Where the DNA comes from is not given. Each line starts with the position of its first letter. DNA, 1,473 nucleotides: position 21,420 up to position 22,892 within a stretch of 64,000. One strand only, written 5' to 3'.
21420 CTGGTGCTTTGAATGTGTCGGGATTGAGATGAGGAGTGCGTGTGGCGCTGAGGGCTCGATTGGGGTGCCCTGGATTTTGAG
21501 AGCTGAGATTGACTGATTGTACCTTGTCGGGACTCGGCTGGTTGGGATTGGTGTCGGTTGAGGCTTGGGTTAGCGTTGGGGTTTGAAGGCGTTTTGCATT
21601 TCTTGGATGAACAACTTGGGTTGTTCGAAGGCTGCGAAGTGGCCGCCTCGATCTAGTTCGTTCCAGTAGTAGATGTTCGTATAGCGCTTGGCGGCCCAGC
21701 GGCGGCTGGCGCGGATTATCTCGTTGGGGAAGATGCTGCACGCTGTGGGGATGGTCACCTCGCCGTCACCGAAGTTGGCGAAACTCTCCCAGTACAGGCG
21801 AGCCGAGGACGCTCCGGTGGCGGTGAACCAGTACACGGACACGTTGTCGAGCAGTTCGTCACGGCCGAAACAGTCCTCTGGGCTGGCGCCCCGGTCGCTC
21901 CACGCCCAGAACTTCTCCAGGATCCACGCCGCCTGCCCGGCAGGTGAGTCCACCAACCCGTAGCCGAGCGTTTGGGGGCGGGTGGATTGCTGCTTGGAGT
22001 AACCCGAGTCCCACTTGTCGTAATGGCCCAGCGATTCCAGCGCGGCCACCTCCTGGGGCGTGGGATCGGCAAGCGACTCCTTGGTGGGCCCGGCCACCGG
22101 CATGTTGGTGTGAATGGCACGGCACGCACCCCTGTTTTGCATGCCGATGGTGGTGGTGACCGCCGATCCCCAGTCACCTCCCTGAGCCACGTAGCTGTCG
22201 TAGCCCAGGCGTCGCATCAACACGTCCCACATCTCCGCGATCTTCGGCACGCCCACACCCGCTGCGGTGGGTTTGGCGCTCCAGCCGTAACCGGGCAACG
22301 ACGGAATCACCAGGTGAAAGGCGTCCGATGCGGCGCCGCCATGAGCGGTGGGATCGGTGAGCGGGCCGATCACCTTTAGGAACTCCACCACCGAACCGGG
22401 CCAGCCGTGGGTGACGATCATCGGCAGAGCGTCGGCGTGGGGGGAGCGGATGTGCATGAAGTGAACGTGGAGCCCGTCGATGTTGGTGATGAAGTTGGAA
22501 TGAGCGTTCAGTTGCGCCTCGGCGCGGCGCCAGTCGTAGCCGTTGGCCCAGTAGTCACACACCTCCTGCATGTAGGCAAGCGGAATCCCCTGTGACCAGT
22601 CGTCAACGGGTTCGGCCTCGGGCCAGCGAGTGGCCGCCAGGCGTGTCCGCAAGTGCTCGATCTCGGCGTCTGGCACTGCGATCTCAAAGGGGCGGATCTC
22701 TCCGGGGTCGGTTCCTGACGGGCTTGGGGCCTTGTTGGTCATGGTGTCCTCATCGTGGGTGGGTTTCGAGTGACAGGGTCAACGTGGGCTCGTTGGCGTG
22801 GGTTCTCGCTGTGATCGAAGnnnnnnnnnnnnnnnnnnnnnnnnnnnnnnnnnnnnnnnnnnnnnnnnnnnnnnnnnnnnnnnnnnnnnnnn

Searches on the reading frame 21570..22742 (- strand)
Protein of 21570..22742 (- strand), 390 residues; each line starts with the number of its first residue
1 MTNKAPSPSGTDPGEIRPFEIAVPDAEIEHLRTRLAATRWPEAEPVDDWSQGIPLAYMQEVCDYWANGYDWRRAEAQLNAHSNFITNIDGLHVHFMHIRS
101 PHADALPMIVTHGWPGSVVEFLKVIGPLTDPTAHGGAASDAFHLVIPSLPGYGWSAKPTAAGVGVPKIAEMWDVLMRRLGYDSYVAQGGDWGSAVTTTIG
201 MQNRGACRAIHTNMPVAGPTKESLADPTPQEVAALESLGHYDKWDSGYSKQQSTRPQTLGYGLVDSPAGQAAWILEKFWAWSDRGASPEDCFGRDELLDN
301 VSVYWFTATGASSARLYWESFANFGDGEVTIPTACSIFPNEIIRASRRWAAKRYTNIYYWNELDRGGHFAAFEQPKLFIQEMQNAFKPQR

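Call 10: search_protein_families(library=pfam, proteins=[window:21570-22742:-], max_evalue=0.001)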
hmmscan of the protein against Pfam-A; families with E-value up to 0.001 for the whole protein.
window:21570-22742:- (390 aa): 2 families
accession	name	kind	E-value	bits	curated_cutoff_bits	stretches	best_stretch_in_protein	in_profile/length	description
PF06441.18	EHN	-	3.1e-40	137.2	22.8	1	16-121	1-107/107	Epoxide hydrolase N terminus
PF00561.26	Abhydrolase_1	-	1.2e-11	45.2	25.8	1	107-215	2-102/245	alpha/beta hydrolase fold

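Call 11: search_protein_families(library=ncbifam, proteins=[window:21570-22742:-], max_evalue=0.01)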
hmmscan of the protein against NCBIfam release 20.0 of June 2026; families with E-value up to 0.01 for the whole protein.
window:21570-22742:- (390 aa): 2 families
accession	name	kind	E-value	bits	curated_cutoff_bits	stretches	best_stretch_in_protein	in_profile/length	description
NF002873.0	PRK03204.1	equivalog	1.6e-05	24.4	466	1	137-208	56-127/286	haloalkane dehalogenase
NF002938.0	PRK03592.1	equivalog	0.0022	17.4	241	0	102-220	27-134/298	haloalkane dehalogenase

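Call 17: find_related_loci(query=window:21570-22742:-, collection=genome_contigs, flank=10000)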
Query window:21570-22742:- (390 aa) in genome_contigs; peptide patterns used: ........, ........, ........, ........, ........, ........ (x = any residue, [..] = any of these).
124 stretches matched a pattern; 109 encode a relative of the query (tblastn E <= 1e-3); the best 80 are kept; 80 distinct loci.
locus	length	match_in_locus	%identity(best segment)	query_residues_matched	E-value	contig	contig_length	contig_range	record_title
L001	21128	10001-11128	79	15-390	0e+0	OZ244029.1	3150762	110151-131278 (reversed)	MAG: Acidimicrobiales bacterium isolate 3c0e4d9b-b625-46d2-b0a6-8909d0d11ce2 genome assembly, chromosome: 1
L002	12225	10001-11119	75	15-387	0e+0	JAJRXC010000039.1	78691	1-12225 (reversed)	MAG: Actinomycetes bacterium isolate Dive96_bin3.113 k141_1950426, whole genome shotgun sequence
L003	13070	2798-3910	75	16-386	0e+0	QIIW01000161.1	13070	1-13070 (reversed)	MAG: Acidimicrobiia bacterium isolate SZUA-87 Ga0063293_10004722, whole genome shotgun sequence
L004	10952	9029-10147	73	15-387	0e+0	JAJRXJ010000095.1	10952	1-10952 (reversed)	MAG: Actinomycetes bacterium isolate Dive96_bin3.143 k141_1621392, whole genome shotgun sequence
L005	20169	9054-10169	74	15-386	0e+0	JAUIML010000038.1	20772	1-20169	MAG: Acidimicrobiia bacterium isolate Co_bin.99 NODE_14449_length_20772_cov_1.036086, whole genome shotgun sequence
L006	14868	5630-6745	73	15-386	0e+0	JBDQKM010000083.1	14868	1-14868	MAG: Acidimicrobiales bacterium isolate SFB_27D_19FebDec_coas_23 k141_3295301_length_14868_cov_21.0000, whole genome sho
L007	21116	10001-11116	73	16-387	0e+0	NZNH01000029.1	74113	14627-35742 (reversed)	MAG: Acidimicrobiaceae bacterium isolate EAC9 23278, whole genome shotgun sequence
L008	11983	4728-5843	73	16-387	0e+0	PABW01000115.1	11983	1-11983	MAG: Acidimicrobiaceae bacterium isolate NAT108 22794, whole genome shotgun sequence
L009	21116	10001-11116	71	15-386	0e+0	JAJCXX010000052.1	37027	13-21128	MAG: Acidimicrobiales bacterium isolate OFTM89 OFTM89_51, whole genome shotgun sequence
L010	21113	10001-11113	73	15-386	0e+0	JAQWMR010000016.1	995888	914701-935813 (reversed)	MAG: Acidimicrobiales bacterium isolate cluster2_bin.157 k141_3690268, whole genome shotgun sequence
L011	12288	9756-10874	69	15-387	0e+0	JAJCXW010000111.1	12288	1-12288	MAG: Acidimicrobiales bacterium isolate OFTM81 OFTM81_110, whole genome shotgun sequence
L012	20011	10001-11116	72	16-387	0e+0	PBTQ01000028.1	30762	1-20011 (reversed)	MAG: Acidimicrobiaceae bacterium isolate NP57 MHASMcontig_28264, whole genome shotgun sequence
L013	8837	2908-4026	64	15-387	1e-164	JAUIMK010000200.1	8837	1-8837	MAG: bacterium isolate Co_bin.94 NODE_44486_length_8837_cov_1.128014, whole genome shotgun sequence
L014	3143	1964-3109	63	13-390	3e-170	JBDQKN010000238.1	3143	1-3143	MAG: Ilumatobacteraceae bacterium isolate SFB_27D_19FebDec_coas_27 k141_3193805_length_3143_cov_23.0000, whole genome sh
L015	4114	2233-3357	63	16-390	7e-166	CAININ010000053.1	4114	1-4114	MAG: uncultured Acidimicrobiaceae bacterium isolate Ki2-D3_bin-0095 genome assembly, contig: bin-0095:053/462, whole gen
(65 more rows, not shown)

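Call 33: search_protein_families(library=pfam, proteins=[L001:11267-11986:-, L009:11185-11826:-, L009:11859-12545:-, L010:13230-14252:-, L010:14268-15698:-, L010:15714-16301:-, L010:16329-17495:-, L010:17502-18518:-, L007:11435-12787:-, L007:12848-13990:-], max_evalue=0.0001)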
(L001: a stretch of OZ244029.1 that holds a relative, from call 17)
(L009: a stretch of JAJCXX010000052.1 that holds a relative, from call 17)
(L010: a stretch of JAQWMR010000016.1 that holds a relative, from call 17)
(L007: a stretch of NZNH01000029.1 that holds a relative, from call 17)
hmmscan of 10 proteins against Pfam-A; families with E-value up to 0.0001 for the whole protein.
L001:11267-11986:- (239 aa): 1 family
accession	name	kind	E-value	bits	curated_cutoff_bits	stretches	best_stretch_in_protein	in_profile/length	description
PF12900.13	Pyridox_ox_2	-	5.6e-39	133.7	27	1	35-176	1-140/140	Pyridoxamine 5'-phosphate oxidase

L009:11185-11826:- (213 aa): 1 family
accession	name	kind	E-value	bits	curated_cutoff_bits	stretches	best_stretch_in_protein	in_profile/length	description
PF12900.13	Pyridox_ox_2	-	6.9e-36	123.7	27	1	21-161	1-139/140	Pyridoxamine 5'-phosphate oxidase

L009:11859-12545:- (228 aa): 2 families
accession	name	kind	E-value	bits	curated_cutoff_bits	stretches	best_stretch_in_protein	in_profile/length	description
PF03641.19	Lysine_decarbox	-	3.6e-40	137.6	27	1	81-210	1-130/131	Possible lysine decarboxylase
PF18306.6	LDcluster4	-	1.1e-11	45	26.3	1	39-174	4-125/151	SLOG cluster4 family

L010:13230-14252:- (340 aa): 2 families
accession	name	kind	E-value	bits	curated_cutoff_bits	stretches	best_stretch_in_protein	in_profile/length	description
PF19328.4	DAP_DH_C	-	1.8e-07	31.4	23.3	1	139-336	6-191/206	2,4-diaminopentanoate dehydrogenase C-terminal domain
PF01113.26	DapB_N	-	4.9e-06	27.1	25.6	1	21-76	17-72/124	Dihydrodipicolinate reductase, N-terminus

L010:14268-15698:- (476 aa): 1 family
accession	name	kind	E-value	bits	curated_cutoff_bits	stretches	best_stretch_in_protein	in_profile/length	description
PF03055.21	RPE65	-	2.1e-107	360.5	27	1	44-472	1-468/469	Retinal pigment epithelial membrane protein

L010:15714-16301:- (195 aa): 2 families
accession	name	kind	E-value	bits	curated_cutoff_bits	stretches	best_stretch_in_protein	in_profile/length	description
PF03641.19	Lysine_decarbox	-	1.8e-37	128.9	27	1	48-177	1-130/131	Possible lysine decarboxylase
PF18306.6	LDcluster4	-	4.7e-10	39.7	26.3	1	16-123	13-117/151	SLOG cluster4 family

L010:16329-17495:- (388 aa): 1 family
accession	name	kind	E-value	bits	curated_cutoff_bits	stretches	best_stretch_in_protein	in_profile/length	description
PF01266.30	DAO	-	2.8e-39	136.1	27.9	1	4-366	1-352/353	FAD dependent oxidoreductase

L010:17502-18518:- (338 aa): 2 families
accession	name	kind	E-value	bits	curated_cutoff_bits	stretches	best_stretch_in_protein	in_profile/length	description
PF14226.12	DIOX_N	-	8.2e-18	65.6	27.3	1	34-152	1-115/117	non-haem dioxygenase in morphine synthesis N-terminal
PF03171.26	2OG-FeII_Oxy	-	2.7e-14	53.7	23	1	209-301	10-100/101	2OG-Fe(II) oxygenase superfamily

L007:11435-12787:- (450 aa): 1 family
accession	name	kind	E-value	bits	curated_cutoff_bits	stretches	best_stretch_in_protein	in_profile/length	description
PF03055.21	RPE65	-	3.5e-110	369.7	27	1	12-447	1-469/469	Retinal pigment epithelial membrane protein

L007:12848-13990:- (380 aa): 1 family
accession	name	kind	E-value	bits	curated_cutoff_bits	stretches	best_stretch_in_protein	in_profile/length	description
PF04235.18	DUF418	-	5e-41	140.8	23.6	1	217-374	2-163/163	Protein of unknown function (DUF418)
